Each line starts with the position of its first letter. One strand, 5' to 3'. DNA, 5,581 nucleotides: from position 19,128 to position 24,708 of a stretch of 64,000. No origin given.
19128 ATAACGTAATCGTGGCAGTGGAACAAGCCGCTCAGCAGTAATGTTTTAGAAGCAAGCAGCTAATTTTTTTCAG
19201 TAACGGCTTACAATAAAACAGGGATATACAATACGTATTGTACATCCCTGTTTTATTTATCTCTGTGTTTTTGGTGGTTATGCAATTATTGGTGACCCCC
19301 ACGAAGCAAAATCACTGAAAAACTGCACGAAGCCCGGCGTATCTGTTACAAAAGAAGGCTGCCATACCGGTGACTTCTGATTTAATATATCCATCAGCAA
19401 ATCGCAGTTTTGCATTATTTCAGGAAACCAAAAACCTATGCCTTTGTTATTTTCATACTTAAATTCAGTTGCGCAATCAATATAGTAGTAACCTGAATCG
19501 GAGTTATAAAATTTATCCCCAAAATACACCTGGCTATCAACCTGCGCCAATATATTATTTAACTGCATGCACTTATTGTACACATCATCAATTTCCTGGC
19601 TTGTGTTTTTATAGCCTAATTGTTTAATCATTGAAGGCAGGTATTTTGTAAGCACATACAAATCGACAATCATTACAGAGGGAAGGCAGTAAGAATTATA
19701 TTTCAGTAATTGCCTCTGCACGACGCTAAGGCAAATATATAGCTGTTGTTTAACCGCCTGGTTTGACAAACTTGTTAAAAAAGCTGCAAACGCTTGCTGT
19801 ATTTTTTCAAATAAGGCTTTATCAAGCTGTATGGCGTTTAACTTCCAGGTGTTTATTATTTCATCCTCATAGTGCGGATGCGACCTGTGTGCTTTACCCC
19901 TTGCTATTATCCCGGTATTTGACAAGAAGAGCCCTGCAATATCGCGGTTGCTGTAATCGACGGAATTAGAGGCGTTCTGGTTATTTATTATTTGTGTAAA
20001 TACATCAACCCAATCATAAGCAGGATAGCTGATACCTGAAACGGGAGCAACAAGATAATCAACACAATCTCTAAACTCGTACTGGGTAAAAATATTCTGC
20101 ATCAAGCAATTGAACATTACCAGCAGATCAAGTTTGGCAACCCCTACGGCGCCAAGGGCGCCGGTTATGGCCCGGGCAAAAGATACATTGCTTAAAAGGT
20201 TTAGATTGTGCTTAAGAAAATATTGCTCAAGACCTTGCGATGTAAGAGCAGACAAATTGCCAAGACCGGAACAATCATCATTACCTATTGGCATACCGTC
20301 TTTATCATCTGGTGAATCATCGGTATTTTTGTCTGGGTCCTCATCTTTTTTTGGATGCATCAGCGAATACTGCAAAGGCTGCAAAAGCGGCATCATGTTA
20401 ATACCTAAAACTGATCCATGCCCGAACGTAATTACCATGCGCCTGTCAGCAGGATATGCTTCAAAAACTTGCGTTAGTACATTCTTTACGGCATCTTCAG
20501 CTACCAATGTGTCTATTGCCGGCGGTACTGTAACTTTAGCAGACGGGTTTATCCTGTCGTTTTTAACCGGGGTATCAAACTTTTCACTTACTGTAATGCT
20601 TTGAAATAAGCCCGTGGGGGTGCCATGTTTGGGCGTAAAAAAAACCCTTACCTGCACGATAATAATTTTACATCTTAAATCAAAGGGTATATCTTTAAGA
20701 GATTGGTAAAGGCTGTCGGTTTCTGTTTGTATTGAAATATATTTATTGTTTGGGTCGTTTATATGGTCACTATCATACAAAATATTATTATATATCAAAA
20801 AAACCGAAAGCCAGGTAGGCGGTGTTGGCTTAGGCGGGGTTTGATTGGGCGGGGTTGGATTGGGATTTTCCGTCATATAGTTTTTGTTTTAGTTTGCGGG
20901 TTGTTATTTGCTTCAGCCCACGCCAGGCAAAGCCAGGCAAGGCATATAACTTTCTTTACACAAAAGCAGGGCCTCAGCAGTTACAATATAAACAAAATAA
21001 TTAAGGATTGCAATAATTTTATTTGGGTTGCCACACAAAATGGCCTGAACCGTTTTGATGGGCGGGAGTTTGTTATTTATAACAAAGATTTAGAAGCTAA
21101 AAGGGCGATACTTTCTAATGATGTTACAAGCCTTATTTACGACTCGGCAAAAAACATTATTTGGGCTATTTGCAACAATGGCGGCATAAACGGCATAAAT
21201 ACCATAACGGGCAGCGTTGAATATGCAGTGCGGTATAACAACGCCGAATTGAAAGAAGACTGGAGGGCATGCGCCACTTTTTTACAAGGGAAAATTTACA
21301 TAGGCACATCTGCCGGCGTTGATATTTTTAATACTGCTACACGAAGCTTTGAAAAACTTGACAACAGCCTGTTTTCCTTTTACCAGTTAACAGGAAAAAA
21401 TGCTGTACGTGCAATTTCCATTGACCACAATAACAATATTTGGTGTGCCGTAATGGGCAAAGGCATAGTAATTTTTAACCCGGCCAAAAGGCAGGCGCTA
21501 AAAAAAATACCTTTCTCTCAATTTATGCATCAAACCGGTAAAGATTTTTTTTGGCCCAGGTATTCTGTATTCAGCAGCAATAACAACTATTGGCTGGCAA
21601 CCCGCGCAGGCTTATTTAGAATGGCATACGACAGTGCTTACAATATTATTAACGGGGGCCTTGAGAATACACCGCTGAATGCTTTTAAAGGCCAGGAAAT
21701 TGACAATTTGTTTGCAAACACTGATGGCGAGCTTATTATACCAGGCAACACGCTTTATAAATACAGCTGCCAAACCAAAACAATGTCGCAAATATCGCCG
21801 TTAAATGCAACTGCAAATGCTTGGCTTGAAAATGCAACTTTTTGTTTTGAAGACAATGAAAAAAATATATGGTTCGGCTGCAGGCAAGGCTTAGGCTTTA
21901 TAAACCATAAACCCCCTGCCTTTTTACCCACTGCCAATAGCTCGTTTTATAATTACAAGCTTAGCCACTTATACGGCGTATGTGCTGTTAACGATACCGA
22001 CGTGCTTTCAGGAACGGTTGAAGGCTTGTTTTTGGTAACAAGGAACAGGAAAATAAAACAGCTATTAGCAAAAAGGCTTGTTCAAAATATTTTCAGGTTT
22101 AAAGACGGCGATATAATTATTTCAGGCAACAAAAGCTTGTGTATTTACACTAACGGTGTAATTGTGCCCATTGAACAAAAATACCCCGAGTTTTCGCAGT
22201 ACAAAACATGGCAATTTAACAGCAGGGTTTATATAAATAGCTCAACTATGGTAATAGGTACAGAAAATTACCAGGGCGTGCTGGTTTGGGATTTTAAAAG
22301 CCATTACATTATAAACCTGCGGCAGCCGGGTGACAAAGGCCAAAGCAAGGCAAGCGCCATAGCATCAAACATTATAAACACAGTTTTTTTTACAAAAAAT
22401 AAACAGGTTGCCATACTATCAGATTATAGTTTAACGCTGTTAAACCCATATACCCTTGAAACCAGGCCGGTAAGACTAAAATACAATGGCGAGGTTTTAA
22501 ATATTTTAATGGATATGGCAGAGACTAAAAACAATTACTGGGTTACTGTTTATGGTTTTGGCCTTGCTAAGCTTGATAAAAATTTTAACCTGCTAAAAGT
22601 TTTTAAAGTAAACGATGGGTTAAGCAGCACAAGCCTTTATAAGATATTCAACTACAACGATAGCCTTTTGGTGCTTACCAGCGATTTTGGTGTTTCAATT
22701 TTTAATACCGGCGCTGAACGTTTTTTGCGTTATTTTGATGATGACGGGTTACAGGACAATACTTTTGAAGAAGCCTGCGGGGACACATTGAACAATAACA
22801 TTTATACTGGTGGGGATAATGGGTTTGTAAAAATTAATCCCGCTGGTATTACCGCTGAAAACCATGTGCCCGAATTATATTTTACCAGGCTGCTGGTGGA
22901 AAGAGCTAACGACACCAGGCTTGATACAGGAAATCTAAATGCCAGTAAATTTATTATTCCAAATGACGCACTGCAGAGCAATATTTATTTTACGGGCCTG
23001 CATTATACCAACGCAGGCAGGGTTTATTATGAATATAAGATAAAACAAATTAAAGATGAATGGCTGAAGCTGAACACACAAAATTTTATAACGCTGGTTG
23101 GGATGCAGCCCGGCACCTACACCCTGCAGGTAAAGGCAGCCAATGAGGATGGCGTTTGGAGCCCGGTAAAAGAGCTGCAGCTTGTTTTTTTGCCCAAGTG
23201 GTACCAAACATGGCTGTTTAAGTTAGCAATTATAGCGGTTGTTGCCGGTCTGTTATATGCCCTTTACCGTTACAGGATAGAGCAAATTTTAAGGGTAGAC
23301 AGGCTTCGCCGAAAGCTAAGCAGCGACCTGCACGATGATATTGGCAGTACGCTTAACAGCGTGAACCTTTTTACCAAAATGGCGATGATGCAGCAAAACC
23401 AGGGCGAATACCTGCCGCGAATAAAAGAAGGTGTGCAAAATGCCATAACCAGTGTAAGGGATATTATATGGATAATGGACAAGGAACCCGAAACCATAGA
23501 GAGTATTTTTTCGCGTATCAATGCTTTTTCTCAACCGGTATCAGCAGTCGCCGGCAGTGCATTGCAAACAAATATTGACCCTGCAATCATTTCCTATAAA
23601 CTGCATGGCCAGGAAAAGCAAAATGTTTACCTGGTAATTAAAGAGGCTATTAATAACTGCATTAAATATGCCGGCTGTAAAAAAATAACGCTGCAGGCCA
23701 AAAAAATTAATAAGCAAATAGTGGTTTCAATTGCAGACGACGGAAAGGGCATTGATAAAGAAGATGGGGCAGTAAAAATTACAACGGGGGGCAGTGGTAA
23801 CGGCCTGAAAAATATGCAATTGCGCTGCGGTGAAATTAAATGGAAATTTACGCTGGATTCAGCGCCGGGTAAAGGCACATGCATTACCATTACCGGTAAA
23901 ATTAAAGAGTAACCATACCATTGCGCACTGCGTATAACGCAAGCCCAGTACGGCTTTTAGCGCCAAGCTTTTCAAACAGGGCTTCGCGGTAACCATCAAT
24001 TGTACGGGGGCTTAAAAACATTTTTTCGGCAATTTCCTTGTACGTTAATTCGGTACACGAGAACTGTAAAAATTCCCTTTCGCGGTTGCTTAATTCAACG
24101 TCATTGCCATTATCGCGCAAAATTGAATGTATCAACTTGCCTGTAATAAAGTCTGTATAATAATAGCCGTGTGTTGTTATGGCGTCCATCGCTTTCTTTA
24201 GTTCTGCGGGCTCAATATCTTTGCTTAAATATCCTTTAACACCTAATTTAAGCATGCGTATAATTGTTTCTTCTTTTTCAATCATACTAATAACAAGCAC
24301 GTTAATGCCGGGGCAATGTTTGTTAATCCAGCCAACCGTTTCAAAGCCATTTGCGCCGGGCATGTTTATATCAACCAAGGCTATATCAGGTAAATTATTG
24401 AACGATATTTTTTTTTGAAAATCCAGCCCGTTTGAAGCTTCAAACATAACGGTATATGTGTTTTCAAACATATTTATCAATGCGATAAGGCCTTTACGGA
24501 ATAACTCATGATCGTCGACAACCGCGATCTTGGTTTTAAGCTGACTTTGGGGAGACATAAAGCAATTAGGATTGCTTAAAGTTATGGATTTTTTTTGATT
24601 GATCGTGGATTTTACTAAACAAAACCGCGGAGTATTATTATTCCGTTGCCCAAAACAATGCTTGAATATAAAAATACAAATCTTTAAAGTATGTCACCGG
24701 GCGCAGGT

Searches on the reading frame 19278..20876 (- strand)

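Call 58: search_protein_families(library=pfam, proteins=[window:19278-20876:-], max_evalue=0.001)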
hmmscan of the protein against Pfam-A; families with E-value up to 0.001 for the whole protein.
window:19278-20876:- (532 aa): 1 family
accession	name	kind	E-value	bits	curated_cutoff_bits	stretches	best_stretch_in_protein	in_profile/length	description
PF03415.19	Peptidase_C11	-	1.3e-09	38.5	25.8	1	245-319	133-193/359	Clostripain family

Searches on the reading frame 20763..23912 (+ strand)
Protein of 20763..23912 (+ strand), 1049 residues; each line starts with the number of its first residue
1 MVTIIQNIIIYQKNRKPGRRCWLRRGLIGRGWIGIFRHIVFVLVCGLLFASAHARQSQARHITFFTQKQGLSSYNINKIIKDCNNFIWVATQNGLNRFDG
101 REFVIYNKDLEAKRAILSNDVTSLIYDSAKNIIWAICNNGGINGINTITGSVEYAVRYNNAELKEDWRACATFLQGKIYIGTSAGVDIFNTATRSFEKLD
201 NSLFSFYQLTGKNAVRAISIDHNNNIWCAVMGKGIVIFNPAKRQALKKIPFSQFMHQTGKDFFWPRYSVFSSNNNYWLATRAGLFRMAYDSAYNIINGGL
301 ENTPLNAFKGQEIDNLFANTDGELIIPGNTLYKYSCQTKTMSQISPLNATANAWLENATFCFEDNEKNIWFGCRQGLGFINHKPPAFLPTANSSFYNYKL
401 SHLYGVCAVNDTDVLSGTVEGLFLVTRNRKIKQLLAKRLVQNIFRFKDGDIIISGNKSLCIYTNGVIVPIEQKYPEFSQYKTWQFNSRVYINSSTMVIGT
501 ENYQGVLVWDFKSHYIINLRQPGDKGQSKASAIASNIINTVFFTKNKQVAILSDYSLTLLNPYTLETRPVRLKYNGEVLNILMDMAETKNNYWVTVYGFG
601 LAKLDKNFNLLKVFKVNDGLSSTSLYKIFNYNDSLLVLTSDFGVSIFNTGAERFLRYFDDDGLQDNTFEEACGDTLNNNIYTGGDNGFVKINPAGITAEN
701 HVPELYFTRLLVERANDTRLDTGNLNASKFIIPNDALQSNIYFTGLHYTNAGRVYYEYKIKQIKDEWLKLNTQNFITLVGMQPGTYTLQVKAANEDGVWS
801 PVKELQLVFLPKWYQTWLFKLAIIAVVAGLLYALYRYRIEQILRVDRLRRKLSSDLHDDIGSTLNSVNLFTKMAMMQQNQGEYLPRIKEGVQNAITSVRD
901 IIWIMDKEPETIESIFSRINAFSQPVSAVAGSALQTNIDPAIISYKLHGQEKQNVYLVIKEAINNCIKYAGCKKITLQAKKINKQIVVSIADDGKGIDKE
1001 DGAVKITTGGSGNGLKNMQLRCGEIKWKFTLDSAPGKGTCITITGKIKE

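Call 58: search_protein_families(library=pfam, proteins=[window:20763-23912:+], max_evalue=0.001)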
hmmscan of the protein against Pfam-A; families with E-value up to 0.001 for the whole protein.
window:20763-23912:+ (1049 aa): 5 families
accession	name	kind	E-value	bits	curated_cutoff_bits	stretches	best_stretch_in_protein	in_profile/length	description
PF02518.31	HATPase_c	-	8.6e-13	49.1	26.4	1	954-1044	5-106/111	Histidine kinase-, DNA gyrase B-, and HSP90-like ATPase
PF07495.19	Y_Y_Y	-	2.2e-11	43.9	26.6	1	748-807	2-62/65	Y_Y_Y domain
PF07494.17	Reg_prop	-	1.2e-05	25.3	20.4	0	213-229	5-21/24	Two component regulator propeller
PF13581.12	HATPase_c_2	-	2.1e-05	25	27.4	1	947-1002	24-84/127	Histidine kinase-like ATPase domain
PF07730.19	HisKA_3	-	0.00026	21.9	24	1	849-905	2-63/68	Histidine kinase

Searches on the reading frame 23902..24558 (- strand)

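Call 58: search_protein_families(library=pfam, proteins=[window:23902-24558:-], max_evalue=0.001)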
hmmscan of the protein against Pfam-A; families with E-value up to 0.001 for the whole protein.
window:23902-24558:- (218 aa): 2 families
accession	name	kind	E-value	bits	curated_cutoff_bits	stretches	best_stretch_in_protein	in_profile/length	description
PF00072.30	Response_reg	-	5.6e-23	81.7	30.2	1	11-124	1-110/111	Response regulator receiver domain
PF00196.25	GerE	-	3.5e-14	52.6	23.5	1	156-210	3-57/57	Bacterial regulatory proteins, luxR family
